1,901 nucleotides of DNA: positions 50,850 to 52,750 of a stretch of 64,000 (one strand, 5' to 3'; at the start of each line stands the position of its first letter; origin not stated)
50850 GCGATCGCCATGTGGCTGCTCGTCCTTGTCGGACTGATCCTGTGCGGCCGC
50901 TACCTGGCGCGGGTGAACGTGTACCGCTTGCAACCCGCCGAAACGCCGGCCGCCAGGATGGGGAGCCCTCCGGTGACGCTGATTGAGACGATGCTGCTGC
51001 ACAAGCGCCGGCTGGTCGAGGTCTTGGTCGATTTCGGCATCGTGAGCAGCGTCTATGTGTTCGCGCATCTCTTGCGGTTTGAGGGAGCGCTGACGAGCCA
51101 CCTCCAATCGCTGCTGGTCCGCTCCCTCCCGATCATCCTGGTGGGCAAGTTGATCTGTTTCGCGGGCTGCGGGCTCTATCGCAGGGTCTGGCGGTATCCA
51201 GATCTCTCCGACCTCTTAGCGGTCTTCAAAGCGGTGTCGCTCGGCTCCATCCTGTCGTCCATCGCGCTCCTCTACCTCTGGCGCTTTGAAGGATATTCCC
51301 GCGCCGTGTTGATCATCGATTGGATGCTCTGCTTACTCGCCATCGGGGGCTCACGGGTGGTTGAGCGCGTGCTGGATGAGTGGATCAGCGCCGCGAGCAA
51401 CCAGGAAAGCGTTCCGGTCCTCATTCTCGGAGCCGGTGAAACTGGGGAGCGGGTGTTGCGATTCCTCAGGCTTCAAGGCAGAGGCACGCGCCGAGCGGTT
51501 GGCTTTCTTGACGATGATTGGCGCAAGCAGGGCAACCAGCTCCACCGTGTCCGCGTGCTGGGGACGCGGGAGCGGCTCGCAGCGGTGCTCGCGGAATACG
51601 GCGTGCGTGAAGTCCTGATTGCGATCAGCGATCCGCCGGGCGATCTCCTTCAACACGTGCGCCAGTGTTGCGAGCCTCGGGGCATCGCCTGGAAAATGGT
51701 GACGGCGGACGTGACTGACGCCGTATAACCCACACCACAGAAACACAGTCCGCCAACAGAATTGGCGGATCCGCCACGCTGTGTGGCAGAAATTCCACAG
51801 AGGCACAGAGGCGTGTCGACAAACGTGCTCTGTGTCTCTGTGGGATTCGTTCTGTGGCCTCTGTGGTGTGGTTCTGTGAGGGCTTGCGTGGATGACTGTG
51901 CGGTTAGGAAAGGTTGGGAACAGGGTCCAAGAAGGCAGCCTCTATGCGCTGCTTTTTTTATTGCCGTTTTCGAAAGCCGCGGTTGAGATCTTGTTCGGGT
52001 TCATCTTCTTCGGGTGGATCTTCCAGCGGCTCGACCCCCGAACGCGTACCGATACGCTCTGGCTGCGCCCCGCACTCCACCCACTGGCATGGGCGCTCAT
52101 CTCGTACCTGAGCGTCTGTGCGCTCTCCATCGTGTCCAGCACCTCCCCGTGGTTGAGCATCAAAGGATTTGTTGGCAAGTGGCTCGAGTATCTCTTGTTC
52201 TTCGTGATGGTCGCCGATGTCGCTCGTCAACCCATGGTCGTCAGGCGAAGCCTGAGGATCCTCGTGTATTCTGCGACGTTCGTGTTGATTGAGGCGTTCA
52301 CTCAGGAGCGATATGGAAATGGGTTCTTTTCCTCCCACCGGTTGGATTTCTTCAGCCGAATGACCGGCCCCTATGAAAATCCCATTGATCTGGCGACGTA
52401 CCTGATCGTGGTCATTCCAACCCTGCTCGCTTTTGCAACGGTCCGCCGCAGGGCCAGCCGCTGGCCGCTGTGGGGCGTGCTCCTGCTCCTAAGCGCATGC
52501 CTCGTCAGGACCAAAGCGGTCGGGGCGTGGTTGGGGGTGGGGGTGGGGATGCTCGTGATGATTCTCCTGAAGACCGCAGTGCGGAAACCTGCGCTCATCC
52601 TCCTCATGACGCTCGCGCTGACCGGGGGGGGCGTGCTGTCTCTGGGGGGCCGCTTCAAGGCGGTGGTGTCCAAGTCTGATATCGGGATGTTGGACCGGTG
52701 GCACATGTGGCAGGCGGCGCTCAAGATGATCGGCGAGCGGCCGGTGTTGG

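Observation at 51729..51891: Nested 140-bp palindrome made of about ten CACAG/CTGTG units between the initiating transferase and the O-antigen-ligase gene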

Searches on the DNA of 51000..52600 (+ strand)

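Call 8: search_rna_families(source=window, start=51000, end=52600, threshold=evalue, max_evalue=10)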
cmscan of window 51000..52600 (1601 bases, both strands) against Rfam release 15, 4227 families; matches with E-value up to 10: 3.
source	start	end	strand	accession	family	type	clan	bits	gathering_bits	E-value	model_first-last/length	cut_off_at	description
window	51077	51132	-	RF03595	mir-3569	Gene; miRNA;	-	18.2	50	2.1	1-58/58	no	mir-3569 microRNA precursor family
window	52472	52550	+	RF03707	mir-1892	Gene; miRNA;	-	17.9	86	1.7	1-80/80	no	mir-1892 microRNA precursor family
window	51791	51849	+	RF03919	mir-1540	Gene; miRNA;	-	15.8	90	7.2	1-59/59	no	mir-1540 microRNA precursor family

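Call 61: search_dna_similar(query=window:51725-51895:+, collection=plasmids, mode=distant, max_evalue=0.01, max_rows=20)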
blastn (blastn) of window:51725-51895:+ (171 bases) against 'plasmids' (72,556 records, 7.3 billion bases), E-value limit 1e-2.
No match.

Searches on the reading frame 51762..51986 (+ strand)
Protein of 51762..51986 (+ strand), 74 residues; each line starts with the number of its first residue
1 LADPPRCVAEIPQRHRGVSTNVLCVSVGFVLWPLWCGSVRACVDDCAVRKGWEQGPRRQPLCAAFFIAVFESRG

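Call 9: search_protein_families(library=pfam, proteins=[window:51762-51986:+])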
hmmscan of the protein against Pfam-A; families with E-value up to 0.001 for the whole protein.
window:51762-51986:+ (74 aa): 0 families
